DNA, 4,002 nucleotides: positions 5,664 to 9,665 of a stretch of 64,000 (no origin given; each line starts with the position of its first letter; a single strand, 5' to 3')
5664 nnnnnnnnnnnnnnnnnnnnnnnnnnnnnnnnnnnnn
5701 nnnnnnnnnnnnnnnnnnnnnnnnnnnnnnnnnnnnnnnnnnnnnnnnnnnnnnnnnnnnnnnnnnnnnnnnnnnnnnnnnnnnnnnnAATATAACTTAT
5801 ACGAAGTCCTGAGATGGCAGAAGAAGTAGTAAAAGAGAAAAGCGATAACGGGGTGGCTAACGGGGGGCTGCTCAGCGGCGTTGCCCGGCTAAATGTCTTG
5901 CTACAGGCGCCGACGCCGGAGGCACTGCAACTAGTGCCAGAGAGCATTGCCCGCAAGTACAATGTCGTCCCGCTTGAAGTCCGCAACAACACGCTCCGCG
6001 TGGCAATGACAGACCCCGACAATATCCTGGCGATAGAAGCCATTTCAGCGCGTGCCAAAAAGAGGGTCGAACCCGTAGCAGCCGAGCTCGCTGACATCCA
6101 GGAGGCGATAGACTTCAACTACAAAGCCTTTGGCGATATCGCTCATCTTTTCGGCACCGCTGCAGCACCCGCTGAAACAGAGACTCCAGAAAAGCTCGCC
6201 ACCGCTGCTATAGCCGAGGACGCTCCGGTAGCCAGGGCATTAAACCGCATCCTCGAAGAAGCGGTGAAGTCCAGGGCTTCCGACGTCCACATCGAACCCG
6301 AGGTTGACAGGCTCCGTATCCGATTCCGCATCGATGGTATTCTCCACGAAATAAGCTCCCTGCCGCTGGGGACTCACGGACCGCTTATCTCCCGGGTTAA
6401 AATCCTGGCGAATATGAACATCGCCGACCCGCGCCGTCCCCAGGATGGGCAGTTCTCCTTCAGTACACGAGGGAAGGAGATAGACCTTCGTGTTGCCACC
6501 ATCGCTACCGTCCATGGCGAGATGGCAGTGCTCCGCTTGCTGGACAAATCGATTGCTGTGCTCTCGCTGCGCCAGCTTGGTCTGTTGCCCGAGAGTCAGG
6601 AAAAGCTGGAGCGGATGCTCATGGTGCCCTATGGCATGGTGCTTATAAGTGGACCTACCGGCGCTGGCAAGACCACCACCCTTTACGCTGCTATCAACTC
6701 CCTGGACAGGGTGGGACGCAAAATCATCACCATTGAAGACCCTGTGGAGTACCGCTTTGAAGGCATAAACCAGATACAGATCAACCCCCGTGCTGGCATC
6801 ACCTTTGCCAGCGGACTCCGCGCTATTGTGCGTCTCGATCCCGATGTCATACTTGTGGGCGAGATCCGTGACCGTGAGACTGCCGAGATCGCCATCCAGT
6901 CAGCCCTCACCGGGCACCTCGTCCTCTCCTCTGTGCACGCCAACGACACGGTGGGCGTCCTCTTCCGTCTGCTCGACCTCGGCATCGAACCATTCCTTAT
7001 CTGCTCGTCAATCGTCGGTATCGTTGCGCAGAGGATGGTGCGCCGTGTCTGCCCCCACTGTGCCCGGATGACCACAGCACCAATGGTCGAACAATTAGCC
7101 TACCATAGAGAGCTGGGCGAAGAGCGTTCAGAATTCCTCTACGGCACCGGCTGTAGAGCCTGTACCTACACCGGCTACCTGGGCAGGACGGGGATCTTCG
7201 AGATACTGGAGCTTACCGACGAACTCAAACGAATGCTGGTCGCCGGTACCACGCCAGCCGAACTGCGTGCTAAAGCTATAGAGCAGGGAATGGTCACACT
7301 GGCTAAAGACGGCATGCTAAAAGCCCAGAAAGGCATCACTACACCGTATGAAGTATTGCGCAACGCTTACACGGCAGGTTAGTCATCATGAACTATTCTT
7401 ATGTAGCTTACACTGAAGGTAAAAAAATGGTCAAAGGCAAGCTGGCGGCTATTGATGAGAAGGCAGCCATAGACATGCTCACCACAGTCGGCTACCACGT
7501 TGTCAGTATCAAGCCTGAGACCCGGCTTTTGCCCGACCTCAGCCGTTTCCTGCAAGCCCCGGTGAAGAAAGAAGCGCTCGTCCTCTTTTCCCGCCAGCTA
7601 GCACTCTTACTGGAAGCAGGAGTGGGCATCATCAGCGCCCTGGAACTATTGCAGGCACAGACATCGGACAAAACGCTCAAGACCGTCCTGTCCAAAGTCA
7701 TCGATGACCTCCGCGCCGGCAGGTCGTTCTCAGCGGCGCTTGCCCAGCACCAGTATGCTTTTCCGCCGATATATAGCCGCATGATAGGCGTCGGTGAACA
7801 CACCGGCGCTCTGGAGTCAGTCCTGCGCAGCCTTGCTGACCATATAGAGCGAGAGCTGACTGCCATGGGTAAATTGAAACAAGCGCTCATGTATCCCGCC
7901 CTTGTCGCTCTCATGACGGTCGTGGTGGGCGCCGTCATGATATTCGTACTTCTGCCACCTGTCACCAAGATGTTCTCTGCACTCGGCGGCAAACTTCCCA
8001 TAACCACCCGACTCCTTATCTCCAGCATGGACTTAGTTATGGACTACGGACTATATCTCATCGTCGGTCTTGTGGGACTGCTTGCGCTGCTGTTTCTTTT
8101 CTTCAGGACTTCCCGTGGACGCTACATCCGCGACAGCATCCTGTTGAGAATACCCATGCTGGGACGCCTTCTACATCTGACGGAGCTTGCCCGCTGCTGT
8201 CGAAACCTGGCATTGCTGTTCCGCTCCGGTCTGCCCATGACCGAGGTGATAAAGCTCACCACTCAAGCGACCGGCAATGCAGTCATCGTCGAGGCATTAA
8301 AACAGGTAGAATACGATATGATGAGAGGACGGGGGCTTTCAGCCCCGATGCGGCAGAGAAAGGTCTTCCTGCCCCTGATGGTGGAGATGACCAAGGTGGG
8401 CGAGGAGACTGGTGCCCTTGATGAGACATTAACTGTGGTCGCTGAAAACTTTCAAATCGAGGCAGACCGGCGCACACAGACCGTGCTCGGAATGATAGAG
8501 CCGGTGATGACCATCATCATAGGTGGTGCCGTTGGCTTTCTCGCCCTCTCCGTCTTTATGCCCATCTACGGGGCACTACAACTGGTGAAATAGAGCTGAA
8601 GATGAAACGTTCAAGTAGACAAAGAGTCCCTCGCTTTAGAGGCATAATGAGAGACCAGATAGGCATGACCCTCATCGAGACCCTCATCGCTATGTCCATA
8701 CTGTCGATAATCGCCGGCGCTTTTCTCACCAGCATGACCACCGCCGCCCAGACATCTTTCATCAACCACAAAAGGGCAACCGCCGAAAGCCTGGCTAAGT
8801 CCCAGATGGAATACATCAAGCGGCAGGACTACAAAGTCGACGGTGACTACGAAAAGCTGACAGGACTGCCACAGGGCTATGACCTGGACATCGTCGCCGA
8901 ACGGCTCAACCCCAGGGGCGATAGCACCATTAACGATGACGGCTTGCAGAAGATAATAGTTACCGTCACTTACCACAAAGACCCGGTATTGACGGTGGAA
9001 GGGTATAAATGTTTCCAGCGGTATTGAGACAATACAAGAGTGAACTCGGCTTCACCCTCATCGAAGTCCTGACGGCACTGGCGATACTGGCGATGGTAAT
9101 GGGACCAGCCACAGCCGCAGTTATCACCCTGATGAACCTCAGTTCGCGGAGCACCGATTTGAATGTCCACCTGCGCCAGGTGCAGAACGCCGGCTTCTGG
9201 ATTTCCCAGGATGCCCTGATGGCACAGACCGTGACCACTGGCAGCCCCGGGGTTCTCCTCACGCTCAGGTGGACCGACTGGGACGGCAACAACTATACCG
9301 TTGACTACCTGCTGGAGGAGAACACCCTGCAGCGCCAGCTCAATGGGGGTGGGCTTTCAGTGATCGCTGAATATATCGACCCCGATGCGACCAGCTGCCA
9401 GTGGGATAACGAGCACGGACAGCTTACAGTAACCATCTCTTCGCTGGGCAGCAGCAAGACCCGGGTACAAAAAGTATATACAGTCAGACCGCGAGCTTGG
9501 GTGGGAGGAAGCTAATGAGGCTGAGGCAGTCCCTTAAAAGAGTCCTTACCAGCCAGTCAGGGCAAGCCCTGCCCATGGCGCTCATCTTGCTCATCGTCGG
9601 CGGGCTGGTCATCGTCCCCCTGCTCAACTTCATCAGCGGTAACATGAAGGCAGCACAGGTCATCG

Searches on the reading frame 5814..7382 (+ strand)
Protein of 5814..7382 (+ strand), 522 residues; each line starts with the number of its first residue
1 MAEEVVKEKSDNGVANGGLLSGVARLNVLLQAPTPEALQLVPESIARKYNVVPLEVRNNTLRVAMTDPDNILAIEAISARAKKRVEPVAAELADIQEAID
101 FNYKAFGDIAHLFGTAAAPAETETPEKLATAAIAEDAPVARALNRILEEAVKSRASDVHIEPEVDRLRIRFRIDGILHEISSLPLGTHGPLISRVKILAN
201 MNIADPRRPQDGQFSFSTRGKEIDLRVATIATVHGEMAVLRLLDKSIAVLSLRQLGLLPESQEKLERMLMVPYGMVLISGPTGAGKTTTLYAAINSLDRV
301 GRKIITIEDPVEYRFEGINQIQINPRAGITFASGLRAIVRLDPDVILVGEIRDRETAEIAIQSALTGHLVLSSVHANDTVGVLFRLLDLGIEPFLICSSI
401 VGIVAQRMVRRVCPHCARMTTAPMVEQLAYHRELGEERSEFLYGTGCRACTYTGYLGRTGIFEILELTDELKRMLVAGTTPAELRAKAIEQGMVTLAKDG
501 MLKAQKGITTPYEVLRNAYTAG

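Call 3: search_protein_families(library=pfam, proteins=[window:5814-7382:+], max_evalue=0.1)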
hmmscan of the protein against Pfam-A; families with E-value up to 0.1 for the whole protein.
window:5814-7382:+ (522 aa): 15 families
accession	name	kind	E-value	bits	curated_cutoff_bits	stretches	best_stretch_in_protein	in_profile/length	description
PF00437.27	T2SSE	-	1.2e-127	426.1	24.9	1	134-516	3-370/370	Type II/IV secretion system protein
PF05157.20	MshEN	-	5.1e-18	65.3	23.1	1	32-103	12-84/90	MshEN domain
PF13604.12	AAA_30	-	0.00093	19.4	27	1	263-305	8-50/191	AAA domain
PF13401.12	AAA_22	-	0.0016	19.2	27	1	274-312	6-44/130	AAA domain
PF00265.24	TK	-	0.0022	18.3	20.6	1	276-450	4-175/176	Thymidine kinase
PF13191.12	AAA_16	-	0.0026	18.7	32.6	1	274-368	25-111/167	AAA ATPase domain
PF25199.1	nSTAND_NTPase5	-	0.0026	18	34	1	274-316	42-85/145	Novel STAND NTPase 5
PF20720.3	nSTAND3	-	0.0042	17.2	27.2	1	273-311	17-55/155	Novel STAND NTPase 3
PF13476.12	AAA_23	-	0.0094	17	27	1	274-292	20-38/201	AAA domain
PF01583.26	APS_kinase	-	0.0094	16.4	21.1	0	474-517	103-146/152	Adenylylsulphate kinase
PF13555.12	AAA_29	-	0.013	15.6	27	1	269-293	18-42/61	P-loop containing region of AAA domain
PF13245.12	AAA_19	-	0.027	15.1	25.1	0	273-304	11-44/134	AAA domain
PF06414.18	Zeta_toxin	-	0.031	14.1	22.3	1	275-309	18-52/199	Zeta toxin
PF04851.21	ResIII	-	0.057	13.8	22.5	1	276-304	26-56/164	Type III restriction enzyme, res subunit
PF13086.12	AAA_11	-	0.059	13.6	27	0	265-297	9-41/257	AAA domain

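Call 4: search_protein_families(library=ncbifam, proteins=[window:5814-7382:+], max_evalue=0.1)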
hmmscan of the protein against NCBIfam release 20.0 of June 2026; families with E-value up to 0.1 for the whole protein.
window:5814-7382:+ (522 aa): 26 families (the best 25 are shown)
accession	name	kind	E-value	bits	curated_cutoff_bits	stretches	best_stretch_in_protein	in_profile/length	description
TIGR02533.1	type_II_gspE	equivalog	3.2e-159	530.7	630.25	1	41-517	4-485/486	type II secretion system ATPase GspE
TIGR02538.1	type_IV_pilB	equivalog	4e-153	511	675.65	1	26-518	59-562/564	type IV-A pilus assembly ATPase PilB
NF007755.0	PRK10436.1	equivalog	8.5e-132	440.1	617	1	44-516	12-457/465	type II secretion system protein GspE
NF053534.1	T4PilAsmATPsTfpB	equivalog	2.1e-125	419.4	850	1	36-516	92-580/584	type IV pilus assembly ATPase TfpB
NF041000.1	ATPase_ComGA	equivalog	6e-79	264.8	300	1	145-410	2-266/267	competence type IV pilus ATPase ComGA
TIGR01420.1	pilT_fam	subfamily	1.8e-49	168.8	319.1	1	143-412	2-271/343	PilT/PilU family type 4a pilus ATPase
TIGR02525.1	plasmid_TraJ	equivalog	5.5e-24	84.8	368.3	1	225-387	102-270/372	plasmid transfer ATPase TraJ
TIGR02524.1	dot_icm_DotB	equivalog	5.9e-18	65.2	463.3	1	273-386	134-256/358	Dot/Icm type IV secretion system ATPase DotB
NF058587.1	archaellum_moto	equivalog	7.3e-16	58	550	1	270-388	271-395/527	archaellum flagellar ATPase motor FlaI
TIGR02782.1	TrbB_P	equivalog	3.1e-15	56.3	304.55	1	274-388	137-254/303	P-type conjugative transfer ATPase TrbB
TIGR02788.1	VirB11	equivalog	7.1e-15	54.8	249.95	1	275-388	146-264/308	P-type DNA transfer ATPase VirB11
TIGR03819.1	heli_sec_ATPase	hypoth_equivalog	1.9e-14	53.7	373.15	1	209-391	117-302/340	TadA family conjugal transfer-associated ATPase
NF010469.0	PRK13894.1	subfamily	2.2e-12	46.9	508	1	244-388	117-266/320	conjugal transfer ATPase TrbB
NF010407.0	PRK13833.1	subfamily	4.6e-11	42.7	499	1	259-391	130-264/323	conjugal transfer protein TrbB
NF053672.1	bindosome_BasE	exception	1.1e-10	40.9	1000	1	277-405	274-408/512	bindosome assembly system ATPase subunit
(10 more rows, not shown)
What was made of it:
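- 5814..7382 (+): PilB (MshEN + T2SSE assembly ATPase), the proposed target. calls 3, 4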

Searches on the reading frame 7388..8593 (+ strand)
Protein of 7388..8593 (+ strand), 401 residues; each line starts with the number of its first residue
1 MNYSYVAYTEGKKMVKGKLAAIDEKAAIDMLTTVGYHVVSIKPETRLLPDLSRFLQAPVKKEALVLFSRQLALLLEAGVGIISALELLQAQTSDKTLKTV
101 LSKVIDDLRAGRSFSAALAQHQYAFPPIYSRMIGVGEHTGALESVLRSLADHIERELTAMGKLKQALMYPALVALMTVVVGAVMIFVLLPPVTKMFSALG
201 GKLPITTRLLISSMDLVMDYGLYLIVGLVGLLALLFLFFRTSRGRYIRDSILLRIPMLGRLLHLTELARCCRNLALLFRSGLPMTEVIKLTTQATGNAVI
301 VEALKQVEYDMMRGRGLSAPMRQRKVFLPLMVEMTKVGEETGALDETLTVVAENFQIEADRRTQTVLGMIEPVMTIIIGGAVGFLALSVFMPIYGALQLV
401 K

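Call 3: search_protein_families(library=pfam, proteins=[window:7388-8593:+], max_evalue=0.1)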
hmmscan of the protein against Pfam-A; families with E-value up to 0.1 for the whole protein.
window:7388-8593:+ (401 aa): 1 family
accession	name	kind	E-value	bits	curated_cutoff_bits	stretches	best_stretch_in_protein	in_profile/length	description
PF00482.28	T2SSF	-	6.4e-53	178.4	25.2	2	67-190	1-125/125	Type II secretion system (T2SS), protein F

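Call 4: search_protein_families(library=ncbifam, proteins=[window:7388-8593:+], max_evalue=0.1)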
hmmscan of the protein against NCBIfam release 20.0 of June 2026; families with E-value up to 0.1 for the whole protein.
window:7388-8593:+ (401 aa): 6 families
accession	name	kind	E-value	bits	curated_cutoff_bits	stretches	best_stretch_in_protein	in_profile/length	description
TIGR02120.1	GspF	equivalog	2.8e-88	296.9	424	1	3-394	1-395/401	type II secretion system inner membrane protein GspF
NF052607.1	T4PiliAsmPilCThrm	equivalog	7.2e-77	259.1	700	1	2-395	3-399/406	type IV pilus assembly protein PilC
NF052606.1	T4PiliAsmPilCMyx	equivalog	1.8e-70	237.9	700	1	3-396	22-414/419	type IV pilus assembly protein PilC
NF007861.0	PRK10573.1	equivalog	4.8e-70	236.6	401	1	7-394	11-392/401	protein transport protein HofC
NF047826.1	T3SSXpsF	equivalog_domain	2.4e-55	188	650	1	3-395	4-399/405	type II secretion system protein XpsF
NF041012.2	T4P_ComGB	equivalog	3.3e-41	141.7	240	1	67-397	6-331/332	competence type IV pilus assembly protein ComGB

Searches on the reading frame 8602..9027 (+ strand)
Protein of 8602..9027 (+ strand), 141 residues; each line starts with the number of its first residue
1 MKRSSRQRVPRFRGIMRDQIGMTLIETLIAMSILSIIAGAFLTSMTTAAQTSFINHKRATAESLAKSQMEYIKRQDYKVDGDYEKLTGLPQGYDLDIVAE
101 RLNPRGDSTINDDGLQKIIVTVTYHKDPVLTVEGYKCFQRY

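Call 3: search_protein_families(library=pfam, proteins=[window:8602-9027:+], max_evalue=0.1)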
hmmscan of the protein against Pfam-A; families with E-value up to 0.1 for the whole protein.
window:8602-9027:+ (141 aa): 3 families
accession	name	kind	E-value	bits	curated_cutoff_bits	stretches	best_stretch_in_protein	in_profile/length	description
PF07963.17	N_methyl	-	4.6e-07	29.6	21.2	1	16-41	1-26/27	Prokaryotic N-terminal methylation motif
PF11773.13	ComGE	-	0.019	15.3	25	1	24-69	2-45/82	Competence system putative prepilin ComGE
PF06455.17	NADH5_C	-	0.067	13.2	28.2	1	22-54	27-58/181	NADH dehydrogenase subunit 5 C-terminus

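Call 4: search_protein_families(library=ncbifam, proteins=[window:8602-9027:+], max_evalue=0.1)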
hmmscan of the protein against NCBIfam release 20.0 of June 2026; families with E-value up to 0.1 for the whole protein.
window:8602-9027:+ (141 aa): 14 families
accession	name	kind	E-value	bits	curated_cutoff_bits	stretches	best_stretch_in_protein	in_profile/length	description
NF041013.1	T4P_ComGE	equivalog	3.7e-07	30.1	49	1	21-72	5-56/83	competence type IV pilus minor pilin ComGE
TIGR01707.1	gspI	equivalog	4.2e-06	27.2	44.35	1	21-73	1-53/101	type II secretion system minor pseudopilin GspI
TIGR02523.1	type_IV_pilV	equivalog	5.9e-05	23.6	52.2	1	19-82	1-63/139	type IV pilus modification protein PilV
TIGR02532.1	IV_pilin_GFxxxE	domain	8.5e-05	22.2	16.3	1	21-40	3-22/24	prepilin-type N-terminal cleavage/methylation domain-containing protein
NF007800.0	PRK10506.1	equivalog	0.0036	17.1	158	1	15-43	4-32/163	prepilin peptidase-dependent protein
NF038304.1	EPS_HpsC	equivalog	0.0057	16.3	200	1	15-74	16-75/318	hormogonium polysaccharide secretion pseudopilin HpsC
NF041002.1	pilin_ComGF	equivalog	0.0069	16.6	80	1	21-53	3-35/139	competence type IV pilus minor pilin ComGF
NF007848.0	PRK10557.1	equivalog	0.0071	15.7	120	1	17-72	8-63/192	prepilin peptidase-dependent protein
TIGR01708.2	typeII_sec_gspH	equivalog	0.017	15.1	80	1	20-57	2-39/169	type II secretion system minor pseudopilin GspH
NF001941.0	PRK00723.1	equivalog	0.06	12.6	371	1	16-76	27-88/297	phosphatidylserine decarboxylase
TIGR02599.1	TIGR02599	subfamily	0.062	12.5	256.5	1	21-54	1-33/361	Verru_Chthon cassette protein C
NF038224.1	OmpA_like_CmpA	equivalog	0.068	12.7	300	1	22-76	48-102/233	C-OmpA-like family protein CmpA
NF047828.1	T3SSXpsI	equivalog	0.083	12.9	150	0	19-70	1-52/132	type II secretion system protein XpsI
NF040999.1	pilin_ComGC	equivalog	0.084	13.1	75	0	21-71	3-52/84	competence type IV pilus major pilin ComGC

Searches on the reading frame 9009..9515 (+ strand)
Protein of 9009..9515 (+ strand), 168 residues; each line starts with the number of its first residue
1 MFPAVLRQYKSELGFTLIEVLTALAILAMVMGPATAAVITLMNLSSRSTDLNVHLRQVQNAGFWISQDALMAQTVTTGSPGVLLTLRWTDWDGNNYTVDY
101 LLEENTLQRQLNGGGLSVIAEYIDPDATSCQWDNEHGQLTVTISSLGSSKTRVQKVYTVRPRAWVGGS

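Call 3: search_protein_families(library=pfam, proteins=[window:9009-9515:+], max_evalue=0.1)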
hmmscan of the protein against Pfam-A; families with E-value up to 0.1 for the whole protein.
window:9009-9515:+ (168 aa): 1 family
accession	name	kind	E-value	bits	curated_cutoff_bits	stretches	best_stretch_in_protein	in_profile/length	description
PF07963.17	N_methyl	-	1.2e-07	31.4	21.2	1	11-34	3-26/27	Prokaryotic N-terminal methylation motif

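Call 4: search_protein_families(library=ncbifam, proteins=[window:9009-9515:+], max_evalue=0.1)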
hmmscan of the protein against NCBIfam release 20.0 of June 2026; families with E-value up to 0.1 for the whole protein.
window:9009-9515:+ (168 aa): 11 families
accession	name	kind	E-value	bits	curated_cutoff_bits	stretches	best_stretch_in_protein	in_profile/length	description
TIGR02532.1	IV_pilin_GFxxxE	domain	2.5e-05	23.9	16.3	1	14-31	3-20/24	prepilin-type N-terminal cleavage/methylation domain-containing protein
TIGR01707.1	gspI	equivalog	8e-05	23.1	44.35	1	14-70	1-49/101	type II secretion system minor pseudopilin GspI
NF038304.1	EPS_HpsC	equivalog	0.0004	20.1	200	1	8-68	16-76/318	hormogonium polysaccharide secretion pseudopilin HpsC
NF041013.1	T4P_ComGE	equivalog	0.0019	18.3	49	1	14-31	5-22/83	competence type IV pilus minor pilin ComGE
NF041002.1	pilin_ComGF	equivalog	0.011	15.9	80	1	14-44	3-33/139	competence type IV pilus minor pilin ComGF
NF006453.0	PRK08808.1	equivalog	0.022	13.8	295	1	12-58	6-52/211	type II secretion system protein J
NF007848.0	PRK10557.1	equivalog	0.026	13.8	120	1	8-44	6-42/192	prepilin peptidase-dependent protein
NF007800.0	PRK10506.1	equivalog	0.027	14.3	158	0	9-68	5-67/163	prepilin peptidase-dependent protein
TIGR02523.1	type_IV_pilV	equivalog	0.033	14.7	52.2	1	13-29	2-18/139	type IV pilus modification protein PilV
TIGR01708.2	typeII_sec_gspH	equivalog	0.035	14.1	80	1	14-61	3-53/169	type II secretion system minor pseudopilin GspH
TIGR01711.1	gspJ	equivalog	0.066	13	64.85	1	14-36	2-24/192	type II secretion system minor pseudopilin GspJ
